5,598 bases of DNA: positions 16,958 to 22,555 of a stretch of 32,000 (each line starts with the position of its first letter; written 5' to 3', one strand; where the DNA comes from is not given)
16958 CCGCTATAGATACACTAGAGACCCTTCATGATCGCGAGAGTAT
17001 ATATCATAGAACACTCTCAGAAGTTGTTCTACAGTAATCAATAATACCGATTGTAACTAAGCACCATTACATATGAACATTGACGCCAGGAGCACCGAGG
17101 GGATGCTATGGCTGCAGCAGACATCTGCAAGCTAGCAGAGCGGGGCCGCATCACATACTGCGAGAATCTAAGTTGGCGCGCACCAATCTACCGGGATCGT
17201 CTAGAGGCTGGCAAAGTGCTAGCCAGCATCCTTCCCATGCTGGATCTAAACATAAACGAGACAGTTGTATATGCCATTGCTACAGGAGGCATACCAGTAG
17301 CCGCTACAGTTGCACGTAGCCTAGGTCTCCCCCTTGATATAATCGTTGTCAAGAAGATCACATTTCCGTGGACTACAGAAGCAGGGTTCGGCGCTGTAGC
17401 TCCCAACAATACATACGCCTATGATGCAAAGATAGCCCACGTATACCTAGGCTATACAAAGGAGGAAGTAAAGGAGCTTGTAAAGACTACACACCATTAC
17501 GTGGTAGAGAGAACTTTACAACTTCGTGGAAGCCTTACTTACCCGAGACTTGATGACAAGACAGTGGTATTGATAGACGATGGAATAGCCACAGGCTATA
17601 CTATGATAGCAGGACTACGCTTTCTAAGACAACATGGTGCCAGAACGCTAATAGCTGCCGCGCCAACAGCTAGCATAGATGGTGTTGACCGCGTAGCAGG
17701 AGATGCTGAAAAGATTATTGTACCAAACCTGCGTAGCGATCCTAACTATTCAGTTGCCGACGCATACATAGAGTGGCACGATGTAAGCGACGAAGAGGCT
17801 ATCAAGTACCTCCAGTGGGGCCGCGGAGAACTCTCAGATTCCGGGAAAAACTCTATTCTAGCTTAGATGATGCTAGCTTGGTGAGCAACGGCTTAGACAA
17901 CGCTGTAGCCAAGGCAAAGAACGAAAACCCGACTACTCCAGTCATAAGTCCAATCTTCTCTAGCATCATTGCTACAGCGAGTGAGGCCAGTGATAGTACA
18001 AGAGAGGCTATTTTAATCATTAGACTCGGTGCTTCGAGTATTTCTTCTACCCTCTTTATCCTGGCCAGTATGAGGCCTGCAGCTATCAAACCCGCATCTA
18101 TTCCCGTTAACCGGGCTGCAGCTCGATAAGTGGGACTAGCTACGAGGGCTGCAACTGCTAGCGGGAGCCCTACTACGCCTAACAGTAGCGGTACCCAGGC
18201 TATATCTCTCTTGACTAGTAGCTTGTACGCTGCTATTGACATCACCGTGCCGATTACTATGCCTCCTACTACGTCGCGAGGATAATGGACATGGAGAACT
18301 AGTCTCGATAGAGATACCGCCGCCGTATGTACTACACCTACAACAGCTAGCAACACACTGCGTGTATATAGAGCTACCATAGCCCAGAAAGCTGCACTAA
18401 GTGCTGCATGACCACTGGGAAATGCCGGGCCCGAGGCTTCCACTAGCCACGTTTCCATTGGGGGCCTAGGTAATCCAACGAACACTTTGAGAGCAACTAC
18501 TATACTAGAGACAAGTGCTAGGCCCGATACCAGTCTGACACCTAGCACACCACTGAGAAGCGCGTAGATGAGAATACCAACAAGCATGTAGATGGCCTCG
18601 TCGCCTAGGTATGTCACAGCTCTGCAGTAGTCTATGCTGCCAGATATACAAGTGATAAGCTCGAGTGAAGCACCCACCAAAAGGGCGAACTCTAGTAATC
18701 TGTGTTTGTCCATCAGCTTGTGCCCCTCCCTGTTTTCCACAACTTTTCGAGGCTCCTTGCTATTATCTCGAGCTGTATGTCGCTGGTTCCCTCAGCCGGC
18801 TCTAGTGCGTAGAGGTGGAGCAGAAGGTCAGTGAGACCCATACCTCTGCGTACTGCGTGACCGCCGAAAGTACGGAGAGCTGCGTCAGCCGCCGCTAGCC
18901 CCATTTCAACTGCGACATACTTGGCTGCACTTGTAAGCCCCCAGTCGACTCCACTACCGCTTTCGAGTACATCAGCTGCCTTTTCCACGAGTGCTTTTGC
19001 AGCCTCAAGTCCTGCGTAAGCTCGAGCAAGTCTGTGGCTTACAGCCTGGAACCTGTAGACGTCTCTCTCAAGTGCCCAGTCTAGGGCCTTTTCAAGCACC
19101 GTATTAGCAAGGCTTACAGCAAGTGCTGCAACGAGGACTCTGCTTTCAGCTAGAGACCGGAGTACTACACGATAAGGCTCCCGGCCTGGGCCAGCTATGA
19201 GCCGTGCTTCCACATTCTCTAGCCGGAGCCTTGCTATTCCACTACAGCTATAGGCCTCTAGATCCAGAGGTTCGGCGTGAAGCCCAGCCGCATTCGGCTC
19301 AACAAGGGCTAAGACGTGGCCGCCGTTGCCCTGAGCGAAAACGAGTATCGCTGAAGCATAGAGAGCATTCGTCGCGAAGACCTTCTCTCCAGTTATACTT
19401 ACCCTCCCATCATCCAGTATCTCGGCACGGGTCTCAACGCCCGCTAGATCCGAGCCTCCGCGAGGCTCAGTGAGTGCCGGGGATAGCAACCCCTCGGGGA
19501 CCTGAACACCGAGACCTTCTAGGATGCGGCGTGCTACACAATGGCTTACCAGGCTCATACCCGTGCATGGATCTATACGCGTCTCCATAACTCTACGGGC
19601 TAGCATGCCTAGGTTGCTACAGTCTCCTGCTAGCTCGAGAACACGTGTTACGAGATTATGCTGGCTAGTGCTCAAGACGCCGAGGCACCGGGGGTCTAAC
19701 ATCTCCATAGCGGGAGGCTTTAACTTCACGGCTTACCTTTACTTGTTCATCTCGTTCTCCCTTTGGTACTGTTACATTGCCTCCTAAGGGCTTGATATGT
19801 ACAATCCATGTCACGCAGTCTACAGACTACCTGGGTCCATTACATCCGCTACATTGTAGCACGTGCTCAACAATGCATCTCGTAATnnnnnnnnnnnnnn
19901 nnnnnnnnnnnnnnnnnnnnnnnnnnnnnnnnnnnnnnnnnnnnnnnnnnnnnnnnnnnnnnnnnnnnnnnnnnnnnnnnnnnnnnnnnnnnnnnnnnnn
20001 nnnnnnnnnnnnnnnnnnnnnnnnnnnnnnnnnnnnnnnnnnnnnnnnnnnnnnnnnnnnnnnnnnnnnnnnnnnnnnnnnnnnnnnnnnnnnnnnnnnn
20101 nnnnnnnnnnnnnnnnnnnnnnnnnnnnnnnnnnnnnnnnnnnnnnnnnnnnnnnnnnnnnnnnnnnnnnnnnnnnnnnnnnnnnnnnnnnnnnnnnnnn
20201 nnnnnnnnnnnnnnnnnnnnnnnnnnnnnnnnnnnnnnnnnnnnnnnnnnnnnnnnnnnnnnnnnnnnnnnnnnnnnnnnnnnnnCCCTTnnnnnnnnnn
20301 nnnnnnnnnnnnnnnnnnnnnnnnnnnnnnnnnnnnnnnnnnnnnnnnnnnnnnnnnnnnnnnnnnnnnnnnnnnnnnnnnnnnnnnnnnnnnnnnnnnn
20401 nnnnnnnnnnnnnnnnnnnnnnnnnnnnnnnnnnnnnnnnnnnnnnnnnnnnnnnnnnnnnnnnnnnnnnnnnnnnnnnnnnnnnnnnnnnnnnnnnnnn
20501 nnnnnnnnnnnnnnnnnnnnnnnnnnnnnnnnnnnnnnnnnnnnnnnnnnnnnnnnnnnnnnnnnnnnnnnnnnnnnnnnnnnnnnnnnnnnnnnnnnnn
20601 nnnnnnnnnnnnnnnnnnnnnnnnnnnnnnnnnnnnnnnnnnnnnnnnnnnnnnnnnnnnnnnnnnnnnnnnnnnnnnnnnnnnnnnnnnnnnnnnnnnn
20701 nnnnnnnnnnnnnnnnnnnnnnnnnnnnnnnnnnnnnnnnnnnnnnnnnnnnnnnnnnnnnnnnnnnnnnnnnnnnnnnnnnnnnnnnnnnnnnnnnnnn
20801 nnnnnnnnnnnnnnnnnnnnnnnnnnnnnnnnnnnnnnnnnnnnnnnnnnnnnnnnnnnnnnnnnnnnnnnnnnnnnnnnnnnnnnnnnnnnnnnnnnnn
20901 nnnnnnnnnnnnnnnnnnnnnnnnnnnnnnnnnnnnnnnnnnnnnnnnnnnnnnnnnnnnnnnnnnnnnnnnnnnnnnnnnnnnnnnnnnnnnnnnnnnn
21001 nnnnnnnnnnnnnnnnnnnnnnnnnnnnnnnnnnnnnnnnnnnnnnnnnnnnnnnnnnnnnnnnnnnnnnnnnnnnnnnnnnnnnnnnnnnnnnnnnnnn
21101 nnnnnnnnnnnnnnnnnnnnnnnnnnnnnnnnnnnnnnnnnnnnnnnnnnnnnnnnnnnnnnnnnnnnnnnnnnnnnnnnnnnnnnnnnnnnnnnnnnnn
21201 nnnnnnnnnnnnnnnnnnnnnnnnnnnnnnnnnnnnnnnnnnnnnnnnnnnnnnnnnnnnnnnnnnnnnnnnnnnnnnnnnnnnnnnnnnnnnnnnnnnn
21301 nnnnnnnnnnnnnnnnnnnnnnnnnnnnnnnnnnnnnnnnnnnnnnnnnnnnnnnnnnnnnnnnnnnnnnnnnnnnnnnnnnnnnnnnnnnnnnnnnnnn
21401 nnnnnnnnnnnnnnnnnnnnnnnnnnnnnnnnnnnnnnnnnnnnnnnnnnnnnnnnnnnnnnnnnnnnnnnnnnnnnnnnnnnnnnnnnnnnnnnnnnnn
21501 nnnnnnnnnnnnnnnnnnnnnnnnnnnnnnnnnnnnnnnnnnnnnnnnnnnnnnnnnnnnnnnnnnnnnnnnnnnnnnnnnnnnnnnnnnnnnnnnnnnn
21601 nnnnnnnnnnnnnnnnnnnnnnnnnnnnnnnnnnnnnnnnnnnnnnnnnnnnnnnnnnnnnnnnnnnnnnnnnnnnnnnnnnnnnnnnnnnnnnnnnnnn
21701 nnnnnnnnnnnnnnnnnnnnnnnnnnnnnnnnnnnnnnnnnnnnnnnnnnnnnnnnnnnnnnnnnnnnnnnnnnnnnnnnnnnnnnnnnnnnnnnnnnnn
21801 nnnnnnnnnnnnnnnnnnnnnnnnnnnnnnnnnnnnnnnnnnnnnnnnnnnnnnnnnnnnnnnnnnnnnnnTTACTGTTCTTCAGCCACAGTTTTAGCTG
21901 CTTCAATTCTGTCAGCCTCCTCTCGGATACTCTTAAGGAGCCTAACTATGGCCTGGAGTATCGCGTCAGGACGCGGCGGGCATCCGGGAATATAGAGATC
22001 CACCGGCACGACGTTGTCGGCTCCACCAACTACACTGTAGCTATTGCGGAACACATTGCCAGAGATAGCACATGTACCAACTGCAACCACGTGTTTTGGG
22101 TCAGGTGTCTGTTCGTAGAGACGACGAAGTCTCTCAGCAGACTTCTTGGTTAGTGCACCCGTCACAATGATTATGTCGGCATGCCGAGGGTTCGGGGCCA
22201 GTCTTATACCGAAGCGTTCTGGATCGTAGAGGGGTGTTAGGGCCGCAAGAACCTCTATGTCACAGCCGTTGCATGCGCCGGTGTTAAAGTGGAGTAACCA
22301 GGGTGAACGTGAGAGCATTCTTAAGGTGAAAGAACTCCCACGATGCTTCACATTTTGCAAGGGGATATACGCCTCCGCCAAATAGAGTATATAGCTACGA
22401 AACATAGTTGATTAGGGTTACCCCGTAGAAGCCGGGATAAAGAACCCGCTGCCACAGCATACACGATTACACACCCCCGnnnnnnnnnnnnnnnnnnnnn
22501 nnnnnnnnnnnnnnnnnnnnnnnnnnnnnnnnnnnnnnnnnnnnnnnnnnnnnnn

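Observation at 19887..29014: Complex-I-shaped 11-gene operon built around a genuine [NiFe] hydrogenase module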

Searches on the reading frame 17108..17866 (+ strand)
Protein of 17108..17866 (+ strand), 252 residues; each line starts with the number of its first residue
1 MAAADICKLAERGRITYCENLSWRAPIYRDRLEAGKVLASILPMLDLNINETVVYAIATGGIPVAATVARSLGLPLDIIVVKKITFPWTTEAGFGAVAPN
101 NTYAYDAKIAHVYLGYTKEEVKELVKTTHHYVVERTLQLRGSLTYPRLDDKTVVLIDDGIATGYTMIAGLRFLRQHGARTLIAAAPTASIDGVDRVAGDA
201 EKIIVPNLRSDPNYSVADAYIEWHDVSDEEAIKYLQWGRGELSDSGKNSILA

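Call 9: search_protein_families(library=pfam, proteins=[window:17108-17866:+], max_evalue=0.01)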
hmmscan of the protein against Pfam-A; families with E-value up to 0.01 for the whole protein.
window:17108-17866:+ (252 aa): 2 families
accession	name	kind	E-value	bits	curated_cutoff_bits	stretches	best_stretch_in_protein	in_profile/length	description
PF00156.33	Pribosyltran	-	4.9e-16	58.9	26.3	1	47-188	26-125/158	Phosphoribosyl transferase domain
PF14681.12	UPRTase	-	0.0006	19.8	27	1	144-203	110-175/206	Uracil phosphoribosyltransferase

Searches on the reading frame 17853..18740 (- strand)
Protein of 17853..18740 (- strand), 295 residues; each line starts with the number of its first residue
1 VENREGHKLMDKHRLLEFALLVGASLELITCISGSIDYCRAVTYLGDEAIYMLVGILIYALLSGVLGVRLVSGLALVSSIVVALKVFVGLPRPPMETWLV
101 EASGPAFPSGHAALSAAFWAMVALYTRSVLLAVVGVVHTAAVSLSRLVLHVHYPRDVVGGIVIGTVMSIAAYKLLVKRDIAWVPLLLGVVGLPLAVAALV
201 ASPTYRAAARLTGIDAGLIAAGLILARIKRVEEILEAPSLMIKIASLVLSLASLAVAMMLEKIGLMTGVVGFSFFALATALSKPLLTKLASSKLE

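Call 9: search_protein_families(library=pfam, proteins=[window:17853-18740:-], max_evalue=0.01)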
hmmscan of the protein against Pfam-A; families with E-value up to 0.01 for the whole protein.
window:17853-18740:- (295 aa): 3 families
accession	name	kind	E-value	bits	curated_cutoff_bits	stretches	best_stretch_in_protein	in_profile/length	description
PF01569.27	PAP2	-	5.4e-18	65.4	27.2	1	68-178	3-128/130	PAP2 superfamily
PF14378.12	PAP2_3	-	2.4e-06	27.9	27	1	92-167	112-187/190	PAP2 superfamily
PF14360.12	PAP2_C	-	0.00096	20.1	27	1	109-171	8-71/74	PAP2 superfamily C-terminal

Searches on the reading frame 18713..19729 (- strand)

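Call 9: search_protein_families(library=pfam, proteins=[window:18713-19729:-], max_evalue=0.01)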
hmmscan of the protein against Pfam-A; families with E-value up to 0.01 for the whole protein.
window:18713-19729:- (338 aa): 3 families
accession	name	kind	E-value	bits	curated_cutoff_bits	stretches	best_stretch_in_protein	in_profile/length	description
PF00441.29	Acyl-CoA_dh_1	-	7.7e-25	88.2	22.4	1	187-327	5-149/150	Acyl-CoA dehydrogenase, C-terminal domain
PF02770.24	Acyl-CoA_dh_M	-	3e-13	50.2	33.3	1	85-173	3-97/97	Acyl-CoA dehydrogenase, middle domain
PF08028.16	Acyl-CoA_dh_2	-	1e-05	26.3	22.7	1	200-295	3-112/134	Acyl-CoA dehydrogenase, C-terminal domain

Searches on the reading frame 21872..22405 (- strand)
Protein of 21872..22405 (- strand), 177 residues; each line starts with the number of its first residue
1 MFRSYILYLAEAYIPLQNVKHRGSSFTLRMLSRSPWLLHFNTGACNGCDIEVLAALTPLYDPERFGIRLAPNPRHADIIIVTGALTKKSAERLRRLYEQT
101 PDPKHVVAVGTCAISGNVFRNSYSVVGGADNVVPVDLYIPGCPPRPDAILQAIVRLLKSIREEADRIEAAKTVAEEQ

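Call 4: search_protein_families(library=pfam, proteins=[window:21872-22405:-], max_evalue=0.1)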
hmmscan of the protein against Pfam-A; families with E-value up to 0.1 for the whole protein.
window:21872-22405:- (177 aa): 1 family
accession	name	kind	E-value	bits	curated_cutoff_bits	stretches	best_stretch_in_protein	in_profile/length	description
PF01058.29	Oxidored_q6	-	8.1e-36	123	27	1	45-155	1-127/128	NADH ubiquinone oxidoreductase, 20 Kd subunit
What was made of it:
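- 21872..22405 (-): Hydrogenase small subunit, NuoB/MbhJ-like, 177 aa as maximal ORF. PF01058, 123 bits (call 4).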

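Call 5: search_protein_families(library=ncbifam, proteins=[window:21872-22405:-], max_evalue=0.1)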
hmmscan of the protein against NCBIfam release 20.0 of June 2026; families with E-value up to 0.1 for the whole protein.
window:21872-22405:- (177 aa): 18 families
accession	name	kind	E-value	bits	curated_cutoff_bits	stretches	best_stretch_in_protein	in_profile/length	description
NF005012.1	PRK06411.1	subfamily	3.2e-48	163.4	116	1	32-164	33-162/166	NADH-quinone oxidoreductase subunit NuoB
TIGR01957.1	nuoB_fam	subfamily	8.1e-45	152.3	142.7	1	33-162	17-144/145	NADH-quinone oxidoreductase subunit B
NF011391.0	PRK14816.1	equivalog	1.1e-39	136.1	283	1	32-161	51-178/196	NADH-quinone oxidoreductase subunit B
NF011394.0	PRK14819.1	equivalog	7e-39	133.9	312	1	35-162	33-158/264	NADH-quinone oxidoreductase subunit B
NF011393.0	PRK14818.1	equivalog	2.5e-38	131.3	255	1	34-164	32-159/173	NADH dehydrogenase subunit B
NF011395.0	PRK14820.1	equivalog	1.5e-37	129.1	263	1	33-167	33-164/180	NADH-quinone oxidoreductase subunit B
NF011390.0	PRK14815.1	equivalog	1.6e-37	128.6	281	1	46-166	43-163/183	NADH dehydrogenase subunit B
NF009808.0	PRK13292.1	equivalog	1.1e-34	119.5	1156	1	34-164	26-153/791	NADH-quinone oxidoreductase subunit B/C/D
NF011388.0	PRK14813.1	equivalog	1.5e-34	119.5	294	1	36-175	31-171/189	NADH dehydrogenase subunit B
NF011389.0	PRK14814.1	equivalog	5.4e-34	117.6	285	1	33-168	33-168/186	NADH dehydrogenase subunit B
NF011392.0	PRK14817.1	equivalog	5.5e-33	114.2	271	1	44-171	46-171/182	NADH-quinone oxidoreductase subunit B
TIGR03294.1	FrhG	equivalog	3.4e-11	43.3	245.5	1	75-163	50-147/228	coenzyme F420 hydrogenase subunit gamma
NF045875.1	F420_non_VhuG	exception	1.1e-08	34.7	450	1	126-159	133-166/286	F420-non-reducing hydrogenase subunit VhuG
NF040831.1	sulfhyd_ShyD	equivalog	1.7e-06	27.9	460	1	40-160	6-151/240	NAD(P)-dependent hydrogenase/sulfhydrogenase 2 subunit delta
NF045520.1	H2_NiFeSe_small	exception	2.3e-06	27.2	470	1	96-165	137-214/314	NiFeSe hydrogenase small subunit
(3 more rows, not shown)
